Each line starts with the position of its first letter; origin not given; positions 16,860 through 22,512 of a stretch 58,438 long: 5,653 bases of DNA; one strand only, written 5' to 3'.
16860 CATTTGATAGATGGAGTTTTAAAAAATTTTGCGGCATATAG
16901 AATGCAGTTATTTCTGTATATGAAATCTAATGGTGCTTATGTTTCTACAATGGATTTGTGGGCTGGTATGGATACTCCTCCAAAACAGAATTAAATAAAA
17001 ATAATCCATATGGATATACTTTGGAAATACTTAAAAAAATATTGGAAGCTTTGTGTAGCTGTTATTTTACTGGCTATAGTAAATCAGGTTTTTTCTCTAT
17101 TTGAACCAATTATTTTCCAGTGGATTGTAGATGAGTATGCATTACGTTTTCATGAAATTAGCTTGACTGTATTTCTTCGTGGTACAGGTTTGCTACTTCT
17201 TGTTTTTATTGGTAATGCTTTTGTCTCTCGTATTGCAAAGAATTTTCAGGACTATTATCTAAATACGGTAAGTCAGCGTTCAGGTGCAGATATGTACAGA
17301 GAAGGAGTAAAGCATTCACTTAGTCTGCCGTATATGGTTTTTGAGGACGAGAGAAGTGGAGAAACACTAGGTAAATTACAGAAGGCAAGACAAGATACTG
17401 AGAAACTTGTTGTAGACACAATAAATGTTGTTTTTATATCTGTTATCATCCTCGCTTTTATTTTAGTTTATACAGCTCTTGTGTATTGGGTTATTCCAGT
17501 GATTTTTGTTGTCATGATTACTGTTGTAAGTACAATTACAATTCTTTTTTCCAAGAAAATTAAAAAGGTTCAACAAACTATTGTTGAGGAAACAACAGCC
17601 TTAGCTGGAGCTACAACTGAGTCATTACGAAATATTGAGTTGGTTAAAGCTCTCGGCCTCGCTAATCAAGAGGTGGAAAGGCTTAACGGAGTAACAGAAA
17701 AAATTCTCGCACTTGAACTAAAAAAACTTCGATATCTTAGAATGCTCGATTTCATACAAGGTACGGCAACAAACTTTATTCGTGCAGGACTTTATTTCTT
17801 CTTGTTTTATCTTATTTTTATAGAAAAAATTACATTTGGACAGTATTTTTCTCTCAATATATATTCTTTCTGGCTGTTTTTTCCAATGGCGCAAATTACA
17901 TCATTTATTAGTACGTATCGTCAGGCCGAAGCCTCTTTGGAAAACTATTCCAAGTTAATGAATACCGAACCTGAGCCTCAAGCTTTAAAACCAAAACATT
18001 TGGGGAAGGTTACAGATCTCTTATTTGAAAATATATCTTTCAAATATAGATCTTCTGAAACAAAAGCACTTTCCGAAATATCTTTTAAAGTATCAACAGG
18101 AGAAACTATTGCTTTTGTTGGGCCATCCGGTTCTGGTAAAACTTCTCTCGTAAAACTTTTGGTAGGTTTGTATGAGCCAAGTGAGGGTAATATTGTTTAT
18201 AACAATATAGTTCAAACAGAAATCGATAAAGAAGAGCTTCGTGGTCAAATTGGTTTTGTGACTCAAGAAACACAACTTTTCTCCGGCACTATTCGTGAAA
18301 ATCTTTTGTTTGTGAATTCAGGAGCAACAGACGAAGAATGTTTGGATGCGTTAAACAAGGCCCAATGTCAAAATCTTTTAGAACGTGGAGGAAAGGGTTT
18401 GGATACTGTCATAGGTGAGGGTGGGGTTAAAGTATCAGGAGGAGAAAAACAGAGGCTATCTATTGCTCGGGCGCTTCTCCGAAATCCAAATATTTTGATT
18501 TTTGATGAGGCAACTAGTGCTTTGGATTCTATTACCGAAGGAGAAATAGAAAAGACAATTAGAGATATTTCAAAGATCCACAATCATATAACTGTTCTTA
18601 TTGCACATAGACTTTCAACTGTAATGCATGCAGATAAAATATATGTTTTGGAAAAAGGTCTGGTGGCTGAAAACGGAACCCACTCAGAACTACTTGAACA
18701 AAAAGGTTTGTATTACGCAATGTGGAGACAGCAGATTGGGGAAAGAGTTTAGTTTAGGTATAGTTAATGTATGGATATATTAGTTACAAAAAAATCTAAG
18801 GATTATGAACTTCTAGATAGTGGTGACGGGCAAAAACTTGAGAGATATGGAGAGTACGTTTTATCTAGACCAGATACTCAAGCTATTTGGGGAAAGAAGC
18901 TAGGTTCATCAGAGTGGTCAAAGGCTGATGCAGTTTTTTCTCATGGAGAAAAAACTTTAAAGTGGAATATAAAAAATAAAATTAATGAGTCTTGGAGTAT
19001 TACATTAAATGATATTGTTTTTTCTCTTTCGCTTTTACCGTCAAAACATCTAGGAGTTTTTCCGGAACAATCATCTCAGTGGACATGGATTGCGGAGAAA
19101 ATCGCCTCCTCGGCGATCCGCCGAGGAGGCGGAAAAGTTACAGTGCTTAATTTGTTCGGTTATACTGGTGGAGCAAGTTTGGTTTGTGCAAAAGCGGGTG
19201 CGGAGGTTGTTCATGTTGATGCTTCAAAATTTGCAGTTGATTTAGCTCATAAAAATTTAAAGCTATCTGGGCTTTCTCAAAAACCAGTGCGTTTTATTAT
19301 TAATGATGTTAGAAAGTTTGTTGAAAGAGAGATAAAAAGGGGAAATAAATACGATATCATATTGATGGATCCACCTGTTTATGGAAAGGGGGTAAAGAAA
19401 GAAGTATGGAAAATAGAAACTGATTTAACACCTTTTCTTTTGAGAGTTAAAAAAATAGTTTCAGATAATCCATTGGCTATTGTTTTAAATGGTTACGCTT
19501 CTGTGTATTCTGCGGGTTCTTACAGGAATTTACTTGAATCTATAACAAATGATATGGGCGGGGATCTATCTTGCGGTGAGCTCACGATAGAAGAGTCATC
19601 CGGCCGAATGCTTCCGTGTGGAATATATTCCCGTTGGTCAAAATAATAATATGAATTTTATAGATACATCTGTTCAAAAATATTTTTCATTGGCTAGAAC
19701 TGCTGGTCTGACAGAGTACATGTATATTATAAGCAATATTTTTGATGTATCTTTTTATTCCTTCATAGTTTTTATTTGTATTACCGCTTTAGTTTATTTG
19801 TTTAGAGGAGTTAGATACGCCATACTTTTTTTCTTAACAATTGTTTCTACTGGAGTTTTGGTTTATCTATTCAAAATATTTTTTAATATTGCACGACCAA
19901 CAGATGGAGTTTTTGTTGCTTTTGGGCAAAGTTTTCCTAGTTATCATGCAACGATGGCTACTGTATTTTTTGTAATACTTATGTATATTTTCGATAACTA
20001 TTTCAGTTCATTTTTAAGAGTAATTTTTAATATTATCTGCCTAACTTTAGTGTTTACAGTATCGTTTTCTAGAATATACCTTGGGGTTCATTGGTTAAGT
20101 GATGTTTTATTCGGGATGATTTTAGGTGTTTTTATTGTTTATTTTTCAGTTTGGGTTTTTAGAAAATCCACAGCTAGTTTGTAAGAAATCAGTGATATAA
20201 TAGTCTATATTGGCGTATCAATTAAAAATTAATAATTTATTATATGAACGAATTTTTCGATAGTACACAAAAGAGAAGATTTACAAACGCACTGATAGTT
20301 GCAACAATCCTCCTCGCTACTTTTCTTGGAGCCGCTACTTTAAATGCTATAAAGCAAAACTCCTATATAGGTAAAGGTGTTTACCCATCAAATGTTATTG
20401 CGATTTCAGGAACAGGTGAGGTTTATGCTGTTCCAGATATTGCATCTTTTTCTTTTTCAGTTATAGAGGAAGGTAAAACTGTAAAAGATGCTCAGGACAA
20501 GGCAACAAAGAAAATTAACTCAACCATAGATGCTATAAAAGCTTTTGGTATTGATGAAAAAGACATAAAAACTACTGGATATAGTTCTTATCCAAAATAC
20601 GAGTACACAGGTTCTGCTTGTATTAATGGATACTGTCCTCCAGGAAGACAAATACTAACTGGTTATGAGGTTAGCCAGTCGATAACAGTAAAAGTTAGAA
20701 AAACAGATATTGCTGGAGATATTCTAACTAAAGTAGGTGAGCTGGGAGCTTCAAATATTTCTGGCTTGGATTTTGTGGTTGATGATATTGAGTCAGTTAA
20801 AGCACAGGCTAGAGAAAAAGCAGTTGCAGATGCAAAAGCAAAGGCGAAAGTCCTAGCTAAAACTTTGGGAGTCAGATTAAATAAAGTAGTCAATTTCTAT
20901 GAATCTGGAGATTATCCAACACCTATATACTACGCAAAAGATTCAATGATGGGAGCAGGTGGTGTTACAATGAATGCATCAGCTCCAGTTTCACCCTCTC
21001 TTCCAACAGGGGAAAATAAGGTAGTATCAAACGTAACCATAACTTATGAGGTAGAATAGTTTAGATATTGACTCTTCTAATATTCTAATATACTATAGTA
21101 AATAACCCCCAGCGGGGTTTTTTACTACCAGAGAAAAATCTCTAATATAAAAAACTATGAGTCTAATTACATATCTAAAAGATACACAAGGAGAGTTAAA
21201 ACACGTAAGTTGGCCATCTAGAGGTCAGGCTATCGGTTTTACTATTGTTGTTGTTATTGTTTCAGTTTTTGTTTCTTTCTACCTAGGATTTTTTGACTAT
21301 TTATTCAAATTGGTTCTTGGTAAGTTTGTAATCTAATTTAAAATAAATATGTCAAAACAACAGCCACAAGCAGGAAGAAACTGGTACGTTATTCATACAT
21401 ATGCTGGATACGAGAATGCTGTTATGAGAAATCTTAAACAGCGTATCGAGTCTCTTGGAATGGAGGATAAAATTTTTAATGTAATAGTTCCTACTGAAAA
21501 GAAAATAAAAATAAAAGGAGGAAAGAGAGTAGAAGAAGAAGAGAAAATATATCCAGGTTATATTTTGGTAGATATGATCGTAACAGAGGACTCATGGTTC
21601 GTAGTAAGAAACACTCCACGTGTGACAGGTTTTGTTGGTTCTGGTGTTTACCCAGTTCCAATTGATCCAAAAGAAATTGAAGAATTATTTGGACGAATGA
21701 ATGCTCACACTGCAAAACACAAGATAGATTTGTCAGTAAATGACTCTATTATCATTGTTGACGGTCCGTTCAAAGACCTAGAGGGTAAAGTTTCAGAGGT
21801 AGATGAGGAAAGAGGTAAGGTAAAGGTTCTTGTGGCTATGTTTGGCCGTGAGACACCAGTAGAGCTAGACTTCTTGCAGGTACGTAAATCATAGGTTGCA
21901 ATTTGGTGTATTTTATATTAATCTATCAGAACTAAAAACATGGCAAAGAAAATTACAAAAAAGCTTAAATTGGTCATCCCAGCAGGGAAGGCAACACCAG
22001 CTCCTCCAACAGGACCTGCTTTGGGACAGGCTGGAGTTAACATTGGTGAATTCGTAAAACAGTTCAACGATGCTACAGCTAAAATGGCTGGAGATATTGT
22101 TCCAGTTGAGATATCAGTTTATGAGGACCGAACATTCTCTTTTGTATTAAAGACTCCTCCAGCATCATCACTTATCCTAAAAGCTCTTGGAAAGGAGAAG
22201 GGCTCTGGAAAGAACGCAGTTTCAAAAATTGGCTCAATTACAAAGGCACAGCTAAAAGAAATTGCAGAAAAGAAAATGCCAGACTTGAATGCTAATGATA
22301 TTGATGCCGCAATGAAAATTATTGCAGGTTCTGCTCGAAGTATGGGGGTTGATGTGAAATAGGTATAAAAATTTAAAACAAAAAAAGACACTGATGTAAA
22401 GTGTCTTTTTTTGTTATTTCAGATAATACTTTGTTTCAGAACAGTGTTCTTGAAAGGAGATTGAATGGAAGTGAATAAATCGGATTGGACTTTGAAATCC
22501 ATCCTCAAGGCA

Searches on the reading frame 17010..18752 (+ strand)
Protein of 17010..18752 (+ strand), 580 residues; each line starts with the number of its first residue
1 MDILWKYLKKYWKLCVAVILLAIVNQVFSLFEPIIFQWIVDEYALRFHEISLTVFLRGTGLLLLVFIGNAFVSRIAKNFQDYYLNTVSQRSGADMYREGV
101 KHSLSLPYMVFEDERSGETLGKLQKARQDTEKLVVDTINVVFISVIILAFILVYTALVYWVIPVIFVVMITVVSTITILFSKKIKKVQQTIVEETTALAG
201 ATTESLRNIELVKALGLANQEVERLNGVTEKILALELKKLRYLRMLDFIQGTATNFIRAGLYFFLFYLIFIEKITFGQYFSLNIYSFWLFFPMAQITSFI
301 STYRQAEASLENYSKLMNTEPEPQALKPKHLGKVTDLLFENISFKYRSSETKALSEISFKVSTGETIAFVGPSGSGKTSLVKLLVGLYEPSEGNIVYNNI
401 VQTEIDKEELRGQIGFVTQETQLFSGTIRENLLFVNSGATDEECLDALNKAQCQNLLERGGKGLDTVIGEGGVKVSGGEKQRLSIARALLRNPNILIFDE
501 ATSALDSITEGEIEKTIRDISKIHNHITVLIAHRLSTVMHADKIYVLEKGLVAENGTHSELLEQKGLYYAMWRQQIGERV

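Call 57: search_protein_families(library=pfam, proteins=[window:17010-18752:+], max_evalue=0.001)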
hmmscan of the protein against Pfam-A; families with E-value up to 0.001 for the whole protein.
window:17010-18752:+ (580 aa): 4 families
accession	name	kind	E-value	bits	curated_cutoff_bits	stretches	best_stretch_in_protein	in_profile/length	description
PF00005.33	ABC_tran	-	6.1e-34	118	25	1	354-503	1-137/137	ABC transporter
PF00664.28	ABC_membrane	-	3.6e-25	89.6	28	1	17-293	3-274/274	ABC transporter transmembrane region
PF02463.25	SMC_N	-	0.00056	19.8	40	0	366-547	26-211/220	RecF/RecN/SMC N terminal domain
PF02492.25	cobW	-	0.00073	19.6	20.7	0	367-413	3-50/180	CobW/HypB/UreG, nucleotide-binding domain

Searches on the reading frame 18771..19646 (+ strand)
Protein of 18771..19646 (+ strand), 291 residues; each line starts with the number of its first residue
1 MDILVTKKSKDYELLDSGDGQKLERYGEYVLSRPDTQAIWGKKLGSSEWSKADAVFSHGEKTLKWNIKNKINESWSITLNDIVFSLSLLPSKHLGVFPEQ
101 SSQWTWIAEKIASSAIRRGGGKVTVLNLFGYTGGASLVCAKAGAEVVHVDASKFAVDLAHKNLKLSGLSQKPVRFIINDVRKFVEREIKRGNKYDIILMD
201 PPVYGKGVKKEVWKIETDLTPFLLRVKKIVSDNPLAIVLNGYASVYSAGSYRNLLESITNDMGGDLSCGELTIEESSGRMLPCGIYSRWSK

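Call 57: search_protein_families(library=pfam, proteins=[window:18771-19646:+], max_evalue=0.001)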
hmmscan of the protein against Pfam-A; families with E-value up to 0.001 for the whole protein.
window:18771-19646:+ (291 aa): 5 families
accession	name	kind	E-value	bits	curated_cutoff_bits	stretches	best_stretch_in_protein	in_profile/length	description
PF10672.15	Methyltrans_SAM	-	1.1e-12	48.2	27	1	69-208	80-210/286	S-adenosylmethionine-dependent methyltransferase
PF03602.21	Cons_hypoth95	-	8e-08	32.6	24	1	120-212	40-133/182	Conserved hypothetical protein 95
PF09445.16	Methyltransf_15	-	1.7e-07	31.4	22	1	124-224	3-103/165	RNA cap guanine-N2 methyltransferase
PF05175.20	MTS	-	3e-05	24.2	23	1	135-205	45-110/170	Methyltransferase small domain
PF13847.12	Methyltransf_31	-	0.00047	20.3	27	1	126-200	8-81/145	Methyltransferase domain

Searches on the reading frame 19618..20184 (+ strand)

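Call 57: search_protein_families(library=pfam, proteins=[window:19618-20184:+], max_evalue=0.001)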
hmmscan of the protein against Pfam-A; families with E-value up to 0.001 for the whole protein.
window:19618-20184:+ (188 aa): 2 families
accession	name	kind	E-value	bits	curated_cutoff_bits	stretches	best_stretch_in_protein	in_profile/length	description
PF01569.27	PAP2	-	1.1e-18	67.7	27.2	1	69-184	3-128/130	PAP2 superfamily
PF14378.12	PAP2_3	-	2.2e-06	28.1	27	1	104-175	125-189/190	PAP2 superfamily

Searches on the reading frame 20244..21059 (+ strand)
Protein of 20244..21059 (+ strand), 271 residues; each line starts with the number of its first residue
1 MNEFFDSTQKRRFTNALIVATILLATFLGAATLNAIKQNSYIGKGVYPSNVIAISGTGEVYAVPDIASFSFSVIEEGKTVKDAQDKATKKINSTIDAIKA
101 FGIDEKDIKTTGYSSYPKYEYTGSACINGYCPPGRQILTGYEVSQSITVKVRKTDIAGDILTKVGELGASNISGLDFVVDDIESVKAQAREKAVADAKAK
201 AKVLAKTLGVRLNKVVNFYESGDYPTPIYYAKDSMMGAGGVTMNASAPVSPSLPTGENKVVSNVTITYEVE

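Call 57: search_protein_families(library=pfam, proteins=[window:20244-21059:+], max_evalue=0.001)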
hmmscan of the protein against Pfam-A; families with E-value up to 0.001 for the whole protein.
window:20244-21059:+ (271 aa): 1 family
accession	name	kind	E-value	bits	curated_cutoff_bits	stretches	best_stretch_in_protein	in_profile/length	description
PF04402.19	SIMPL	-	2.6e-53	181.8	25.2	1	52-268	1-205/205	Protein of unknown function (DUF541)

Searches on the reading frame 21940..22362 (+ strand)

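Call 58: search_protein_families(library=pfam, proteins=[window:21940-22362:+], max_evalue=0.001)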
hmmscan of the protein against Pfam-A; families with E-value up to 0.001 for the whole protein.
window:21940-22362:+ (140 aa): 2 families
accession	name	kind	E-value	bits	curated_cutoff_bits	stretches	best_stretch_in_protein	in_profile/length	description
PF00298.24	Ribosomal_L11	-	1.1e-27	96.7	21.4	1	71-139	1-69/69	Ribosomal protein L11, RNA binding domain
PF03946.19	Ribosomal_L11_N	-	1.2e-26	92.7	32.9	1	9-66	1-58/58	Ribosomal protein L11, N-terminal domain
